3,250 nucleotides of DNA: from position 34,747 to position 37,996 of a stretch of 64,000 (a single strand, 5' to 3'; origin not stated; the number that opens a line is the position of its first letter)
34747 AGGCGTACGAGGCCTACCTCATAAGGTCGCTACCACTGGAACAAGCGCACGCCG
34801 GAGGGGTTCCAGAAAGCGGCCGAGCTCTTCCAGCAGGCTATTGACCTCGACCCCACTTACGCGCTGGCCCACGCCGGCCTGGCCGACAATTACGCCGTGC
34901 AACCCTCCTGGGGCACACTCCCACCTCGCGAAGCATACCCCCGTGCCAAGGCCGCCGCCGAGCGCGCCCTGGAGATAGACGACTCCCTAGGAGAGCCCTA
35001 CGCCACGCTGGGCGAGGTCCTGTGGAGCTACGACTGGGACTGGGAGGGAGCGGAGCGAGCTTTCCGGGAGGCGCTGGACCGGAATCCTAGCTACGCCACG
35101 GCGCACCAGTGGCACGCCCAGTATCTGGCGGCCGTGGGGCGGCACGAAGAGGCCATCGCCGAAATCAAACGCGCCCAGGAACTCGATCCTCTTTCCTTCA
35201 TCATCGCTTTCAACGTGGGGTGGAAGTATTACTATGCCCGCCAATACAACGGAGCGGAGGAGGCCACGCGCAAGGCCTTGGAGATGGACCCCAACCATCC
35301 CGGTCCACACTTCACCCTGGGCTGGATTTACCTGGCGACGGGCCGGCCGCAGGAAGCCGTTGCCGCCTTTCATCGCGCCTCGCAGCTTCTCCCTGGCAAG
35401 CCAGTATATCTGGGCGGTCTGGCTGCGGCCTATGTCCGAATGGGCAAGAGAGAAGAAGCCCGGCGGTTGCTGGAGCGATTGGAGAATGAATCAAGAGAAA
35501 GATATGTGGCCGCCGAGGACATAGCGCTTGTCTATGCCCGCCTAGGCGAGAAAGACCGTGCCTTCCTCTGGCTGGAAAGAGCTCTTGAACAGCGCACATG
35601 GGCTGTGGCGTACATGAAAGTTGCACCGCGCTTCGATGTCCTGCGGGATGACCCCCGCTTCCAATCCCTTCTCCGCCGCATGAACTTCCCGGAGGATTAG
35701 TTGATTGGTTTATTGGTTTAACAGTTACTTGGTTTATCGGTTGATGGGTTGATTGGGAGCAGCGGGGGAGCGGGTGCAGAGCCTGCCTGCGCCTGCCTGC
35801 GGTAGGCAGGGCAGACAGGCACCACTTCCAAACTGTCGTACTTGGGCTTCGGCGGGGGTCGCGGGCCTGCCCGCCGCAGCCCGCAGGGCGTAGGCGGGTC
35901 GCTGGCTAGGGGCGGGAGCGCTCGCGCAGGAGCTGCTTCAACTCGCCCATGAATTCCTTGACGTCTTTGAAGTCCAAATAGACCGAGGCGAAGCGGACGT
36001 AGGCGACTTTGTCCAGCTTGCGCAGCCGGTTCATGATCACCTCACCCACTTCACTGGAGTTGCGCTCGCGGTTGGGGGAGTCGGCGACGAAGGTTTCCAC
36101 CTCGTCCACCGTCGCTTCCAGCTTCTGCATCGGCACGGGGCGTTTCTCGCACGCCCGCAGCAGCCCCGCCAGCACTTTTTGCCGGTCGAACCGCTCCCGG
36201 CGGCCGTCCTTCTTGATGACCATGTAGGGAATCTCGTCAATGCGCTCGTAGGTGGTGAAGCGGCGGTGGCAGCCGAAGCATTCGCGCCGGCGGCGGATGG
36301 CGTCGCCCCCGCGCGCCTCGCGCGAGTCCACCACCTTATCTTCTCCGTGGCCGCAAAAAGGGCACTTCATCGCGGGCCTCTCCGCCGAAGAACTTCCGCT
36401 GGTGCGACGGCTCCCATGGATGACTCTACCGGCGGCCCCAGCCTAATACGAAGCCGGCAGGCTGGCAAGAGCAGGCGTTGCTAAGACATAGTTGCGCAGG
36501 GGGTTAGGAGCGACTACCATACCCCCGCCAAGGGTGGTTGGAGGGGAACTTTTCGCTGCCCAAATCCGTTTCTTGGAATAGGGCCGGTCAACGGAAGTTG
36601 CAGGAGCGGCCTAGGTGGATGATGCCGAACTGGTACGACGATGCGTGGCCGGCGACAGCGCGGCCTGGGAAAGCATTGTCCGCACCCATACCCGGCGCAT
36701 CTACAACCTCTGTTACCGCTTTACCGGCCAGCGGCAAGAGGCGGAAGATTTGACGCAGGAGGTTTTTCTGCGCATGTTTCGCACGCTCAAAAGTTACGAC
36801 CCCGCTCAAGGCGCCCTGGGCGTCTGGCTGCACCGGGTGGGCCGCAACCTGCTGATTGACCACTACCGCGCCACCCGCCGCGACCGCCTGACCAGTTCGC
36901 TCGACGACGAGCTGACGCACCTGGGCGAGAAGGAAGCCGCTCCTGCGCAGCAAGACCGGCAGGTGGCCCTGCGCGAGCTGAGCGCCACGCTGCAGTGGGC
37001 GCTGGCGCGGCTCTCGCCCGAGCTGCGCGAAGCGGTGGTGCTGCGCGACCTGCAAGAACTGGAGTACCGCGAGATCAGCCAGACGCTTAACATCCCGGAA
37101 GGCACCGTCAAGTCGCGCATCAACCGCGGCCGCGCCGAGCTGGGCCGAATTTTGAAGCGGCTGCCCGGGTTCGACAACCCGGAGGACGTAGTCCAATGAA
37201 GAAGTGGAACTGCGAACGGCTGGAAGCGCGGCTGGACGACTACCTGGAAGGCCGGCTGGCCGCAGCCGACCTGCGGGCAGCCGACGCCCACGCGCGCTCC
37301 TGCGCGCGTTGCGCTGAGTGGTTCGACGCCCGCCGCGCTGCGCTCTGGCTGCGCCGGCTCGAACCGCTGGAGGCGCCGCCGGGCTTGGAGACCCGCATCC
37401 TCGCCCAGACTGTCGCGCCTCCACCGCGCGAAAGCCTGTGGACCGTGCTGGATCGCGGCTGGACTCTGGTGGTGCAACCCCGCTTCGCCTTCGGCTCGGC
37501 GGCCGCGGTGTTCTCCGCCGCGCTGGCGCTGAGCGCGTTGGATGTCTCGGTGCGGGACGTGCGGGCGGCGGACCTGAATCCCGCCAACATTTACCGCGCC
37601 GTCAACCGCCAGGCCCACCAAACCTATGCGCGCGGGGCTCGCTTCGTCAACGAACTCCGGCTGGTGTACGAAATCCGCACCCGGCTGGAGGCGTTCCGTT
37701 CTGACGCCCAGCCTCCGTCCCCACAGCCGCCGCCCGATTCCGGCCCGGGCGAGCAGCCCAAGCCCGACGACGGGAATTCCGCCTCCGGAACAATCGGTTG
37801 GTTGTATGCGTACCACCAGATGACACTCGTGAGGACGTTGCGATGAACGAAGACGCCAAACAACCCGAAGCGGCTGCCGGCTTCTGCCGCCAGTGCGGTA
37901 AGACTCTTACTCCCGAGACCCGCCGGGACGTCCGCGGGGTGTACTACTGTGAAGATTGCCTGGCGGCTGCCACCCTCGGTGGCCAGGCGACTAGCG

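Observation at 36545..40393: Six-gene, translationally coupled ECF sigma / anti-sigma operon encoding four paralogous 'WP-hairpin' membrane proteins ending in a DUF4097 beta-helix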

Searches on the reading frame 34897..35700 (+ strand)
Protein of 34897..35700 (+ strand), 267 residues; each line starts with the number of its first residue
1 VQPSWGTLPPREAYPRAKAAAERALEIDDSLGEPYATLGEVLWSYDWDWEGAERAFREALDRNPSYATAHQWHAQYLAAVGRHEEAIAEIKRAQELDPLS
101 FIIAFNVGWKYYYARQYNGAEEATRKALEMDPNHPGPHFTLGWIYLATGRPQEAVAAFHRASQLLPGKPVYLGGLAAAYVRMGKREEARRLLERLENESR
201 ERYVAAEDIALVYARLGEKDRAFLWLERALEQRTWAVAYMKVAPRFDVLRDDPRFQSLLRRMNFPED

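Call 62: search_protein_families(library=pfam, proteins=[window:34897-35700:+], max_evalue=0.01)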
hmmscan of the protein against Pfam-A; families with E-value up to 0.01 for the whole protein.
window:34897-35700:+ (267 aa): 24 families
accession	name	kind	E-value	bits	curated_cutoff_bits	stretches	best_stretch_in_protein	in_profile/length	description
PF07719.23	TPR_2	-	5.9e-27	92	27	2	138-167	4-33/34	Tetratricopeptide repeat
PF00515.34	TPR_1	-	9.3e-21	73.2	27.8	2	105-134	5-34/34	Tetratricopeptide repeat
PF14559.12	TPR_19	-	1.3e-19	70.7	25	3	149-203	5-60/68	Tetratricopeptide repeat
PF13432.12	TPR_16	-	7e-17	62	32.7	2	48-98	12-62/65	Tetratricopeptide repeat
PF13181.12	TPR_8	-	1.1e-16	59.9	25.7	0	68-98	2-32/34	Tetratricopeptide repeat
PF13431.12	TPR_17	-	1.1e-15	56.9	24.4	1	125-155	3-33/34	Tetratricopeptide repeat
PF13428.12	TPR_14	-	1.2e-14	53.8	23.5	1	138-176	4-42/44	Tetratricopeptide repeat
PF13424.12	TPR_12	-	7.5e-14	52.1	30.1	0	173-232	7-74/77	Tetratricopeptide repeat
PF12895.13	ANAPC3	-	1.8e-11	44.6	27.2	1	115-194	3-81/82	Anaphase-promoting complex, cyclosome, subunit 3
PF13414.12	TPR_11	-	2e-10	40.6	26.8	0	111-149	4-42/42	TPR repeat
PF13176.12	TPR_7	-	2.7e-09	36.8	27.9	0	141-164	5-28/36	Tetratricopeptide repeat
PF23914.1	TPR_CcmH_CycH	-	6.1e-09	36.3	42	1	124-223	39-141/158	Cytochrome c-type biogenesis protein H TPR domain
PF13374.12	TPR_10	-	1.8e-08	34.5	27.5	0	172-194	5-27/42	Tetratricopeptide repeat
PF13174.12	TPR_6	-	2.1e-08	34.7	26.3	0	175-195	6-26/33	Tetratricopeptide repeat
PF07721.20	TPR_4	-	1.2e-05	25.9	27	1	170-194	2-26/26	Tetratricopeptide repeat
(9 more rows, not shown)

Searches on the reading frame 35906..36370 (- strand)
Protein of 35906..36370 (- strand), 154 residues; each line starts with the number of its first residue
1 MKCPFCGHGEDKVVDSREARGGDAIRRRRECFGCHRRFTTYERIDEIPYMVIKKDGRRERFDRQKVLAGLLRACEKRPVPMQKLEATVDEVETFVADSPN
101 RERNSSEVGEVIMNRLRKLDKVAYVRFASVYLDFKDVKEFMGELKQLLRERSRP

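Call 62: search_protein_families(library=pfam, proteins=[window:35906-36370:-], max_evalue=0.01)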
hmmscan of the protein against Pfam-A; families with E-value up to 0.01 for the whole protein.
window:35906-36370:- (154 aa): 2 families
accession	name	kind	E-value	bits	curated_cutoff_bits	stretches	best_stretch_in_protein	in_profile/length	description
PF22811.2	Zn_ribbon_NrdR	-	4.9e-21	74.8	27.2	1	1-42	1-42/42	Transcriptional repressor NrdR-like, N-terminal domain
PF03477.21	ATP-cone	-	7.3e-20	71.7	25.8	1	50-136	2-87/88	ATP cone domain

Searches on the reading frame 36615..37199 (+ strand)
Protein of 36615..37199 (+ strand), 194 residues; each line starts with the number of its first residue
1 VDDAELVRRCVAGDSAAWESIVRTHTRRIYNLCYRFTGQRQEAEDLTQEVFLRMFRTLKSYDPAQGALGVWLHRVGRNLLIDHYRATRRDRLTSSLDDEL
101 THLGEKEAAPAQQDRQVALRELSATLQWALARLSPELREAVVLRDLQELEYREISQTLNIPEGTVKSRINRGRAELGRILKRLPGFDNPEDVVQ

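Call 3: search_protein_families(library=pfam, proteins=[window:36615-37199:+], max_evalue=0.1)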
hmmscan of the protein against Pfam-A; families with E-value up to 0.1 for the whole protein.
window:36615-37199:+ (194 aa): 7 families
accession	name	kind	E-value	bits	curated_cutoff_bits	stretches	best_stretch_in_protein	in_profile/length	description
PF04542.20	Sigma70_r2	-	2.7e-21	75.6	24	1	21-89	1-70/71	Sigma-70 region 2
PF08281.18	Sigma70_r4_2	-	2.3e-16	59.6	25.7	1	129-176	7-54/54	Sigma-70, region 4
PF04545.22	Sigma70_r4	-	1.8e-11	43.8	24.1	1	129-176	1-48/50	Sigma-70, region 4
PF07638.17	Sigma70_ECF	-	2.5e-06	28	21.1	1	7-178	8-181/185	ECF sigma factor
PF12645.13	HTH_16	-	0.00062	20.3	22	1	5-62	2-65/65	Helix-turn-helix domain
PF25787.1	HTH_SB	-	0.0023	18.1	43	1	133-169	7-43/53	Sleeping Beauty transposase HTH domain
PF13412.12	HTH_24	-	0.015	15.3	21.9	1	150-171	19-40/48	Winged helix-turn-helix DNA-binding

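Call 4: search_protein_families(library=ncbifam, proteins=[window:36615-37199:+], max_evalue=0.1)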
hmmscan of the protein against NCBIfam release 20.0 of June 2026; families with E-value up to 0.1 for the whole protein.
window:36615-37199:+ (194 aa): 111 families (the best 25 are shown)
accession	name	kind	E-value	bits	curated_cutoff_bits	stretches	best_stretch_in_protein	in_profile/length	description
NF007229.0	PRK09647.1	equivalog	6.2e-48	163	265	1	15-182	43-204/220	RNA polymerase sigma factor SigE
NF007223.0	PRK09641.1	equivalog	6.9e-36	123.8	209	1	5-181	7-185/187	RNA polymerase sigma factor SigW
NF009166.1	PRK12513.1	equivalog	3.7e-35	121.4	206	1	2-176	8-182/193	RNA polymerase sigma factor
TIGR02948.1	SigW_bacill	equivalog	9.6e-34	117.1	243.1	1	5-181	7-185/187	RNA polymerase sigma factor SigW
NF007225.0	PRK09643.1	equivalog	4.6e-33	114.6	190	1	2-183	13-185/204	RNA polymerase sigma factor SigM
TIGR02937.1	sigma70-ECF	superfamily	1.4e-31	109.4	42.9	1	17-177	2-162/165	sigma-70 family RNA polymerase sigma factor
NF004113.0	PRK05602.1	equivalog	1.9e-31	109.3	208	1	2-184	31-205/211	RNA polymerase sigma factor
TIGR02950.1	SigM_subfam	subfamily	1.7e-30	105.9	147.95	1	19-180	3-158/159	RNA polymerase sigma factor, SigM family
NF009172.0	PRK12519.1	subfamily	7.2e-30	104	222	1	2-182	15-191/194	RNA polymerase sigma factor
NF009171.0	PRK12518.1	equivalog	1.7e-29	103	208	1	3-181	14-185/191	RNA polymerase sigma factor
NF008888.0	PRK11922.1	equivalog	1.2e-28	100.4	204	1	2-180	16-196/231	RNA polymerase sigma factor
TIGR02939.1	RpoE_Sigma70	equivalog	1.2e-28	100.4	236.15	1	3-181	7-187/190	RNA polymerase sigma factor RpoE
TIGR02952.1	Sig70_famx2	equivalog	1.4e-28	99.9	206.45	1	6-178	1-168/170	ECF subfamily RNA polymerase sigma factor, BldN family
NF007216.0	PRK09638.1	equivalog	2.4e-25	89.4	194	1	1-178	3-172/180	RNA polymerase sigma factor SigY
NF009185.0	PRK12533.1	equivalog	2.9e-25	89.2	248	1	15-182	28-195/231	RNA polymerase sigma factor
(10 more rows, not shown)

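Call 44: search_solved_structures(query=window:36615-37199:+, max_evalue=1e-10)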
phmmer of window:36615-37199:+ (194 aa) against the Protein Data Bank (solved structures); distinct sequences matched with E-value up to 1e-10: 13.
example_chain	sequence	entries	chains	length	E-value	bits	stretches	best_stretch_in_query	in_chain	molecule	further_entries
9m9d_F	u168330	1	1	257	1.1e-33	120.2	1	16-180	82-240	ECF RNA polymerase sigma factor SigE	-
9m9e_F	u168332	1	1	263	1.2e-33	120.1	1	16-180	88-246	ECF RNA polymerase sigma factor SigE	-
9m98_F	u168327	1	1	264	1.2e-33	120.1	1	16-180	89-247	ECF RNA polymerase sigma factor SigE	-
5wuq_A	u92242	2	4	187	3.7e-27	98.9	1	7-181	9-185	ECF RNA polymerase sigma factor SigW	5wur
6in7_B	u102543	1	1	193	7.3e-22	81.7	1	3-181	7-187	RNA polymerase sigma-H factor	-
8z6g_B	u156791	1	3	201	8.2e-22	81.5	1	3-182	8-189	RNA polymerase sigma factor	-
6jcy_F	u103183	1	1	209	1.2e-15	61.4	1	28-181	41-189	ECF RNA polymerase sigma factor SigH,ECF RNA polymerase sigma factor SigE,ECF RNA polymera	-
6dxo_A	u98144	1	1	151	5.2e-15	59.3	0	5-87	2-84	RNA polymerase ECF-subfamily sigma factor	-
1or7_A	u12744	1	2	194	1.3e-14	58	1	3-176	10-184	RNA polymerase sigma-E factor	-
6jbq_F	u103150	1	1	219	2e-14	57.4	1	3-176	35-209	ECF RNA polymerase sigma-E factor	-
5zx2_F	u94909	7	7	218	7e-14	55.6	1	28-181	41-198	ECF RNA polymerase sigma factor SigH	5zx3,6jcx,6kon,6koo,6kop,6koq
6dv9_F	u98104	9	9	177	7e-12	49.1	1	10-174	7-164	ECF RNA polymerase sigma factor SigL | RNA polymerase sigma factor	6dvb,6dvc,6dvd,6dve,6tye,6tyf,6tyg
4cxf_A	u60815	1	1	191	6.9e-11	45.9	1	5-180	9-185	RNA POLYMERASE SIGMA FACTOR CNRH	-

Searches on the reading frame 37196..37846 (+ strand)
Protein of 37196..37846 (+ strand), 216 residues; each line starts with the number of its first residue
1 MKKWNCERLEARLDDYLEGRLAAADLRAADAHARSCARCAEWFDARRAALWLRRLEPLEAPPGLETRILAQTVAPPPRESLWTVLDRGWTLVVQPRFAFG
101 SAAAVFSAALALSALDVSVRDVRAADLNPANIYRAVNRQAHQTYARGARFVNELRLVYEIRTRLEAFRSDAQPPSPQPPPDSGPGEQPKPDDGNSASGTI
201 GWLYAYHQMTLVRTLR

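Call 3: search_protein_families(library=pfam, proteins=[window:37196-37846:+], max_evalue=0.1)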
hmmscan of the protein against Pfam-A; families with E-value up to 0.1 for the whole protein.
window:37196-37846:+ (216 aa): 2 families
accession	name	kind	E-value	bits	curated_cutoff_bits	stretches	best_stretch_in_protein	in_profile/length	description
PF13490.11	zf-HC2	-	0.00067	20.2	22.2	1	6-40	1-35/35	Putative zinc-finger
PF22733.1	NNH1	-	0.0094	16.5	27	1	102-141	79-118/177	NACHT N-terminal Helical domain 1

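Call 4: search_protein_families(library=ncbifam, proteins=[window:37196-37846:+], max_evalue=0.1)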
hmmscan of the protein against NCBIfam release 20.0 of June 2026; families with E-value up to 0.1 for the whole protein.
window:37196-37846:+ (216 aa): 1 family
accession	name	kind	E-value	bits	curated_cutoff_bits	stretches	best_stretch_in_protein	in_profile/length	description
TIGR03988.1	antisig_RsrA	equivalog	0.0022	18.1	62.5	1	6-71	2-69/77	mycothiol system anti-sigma-R factor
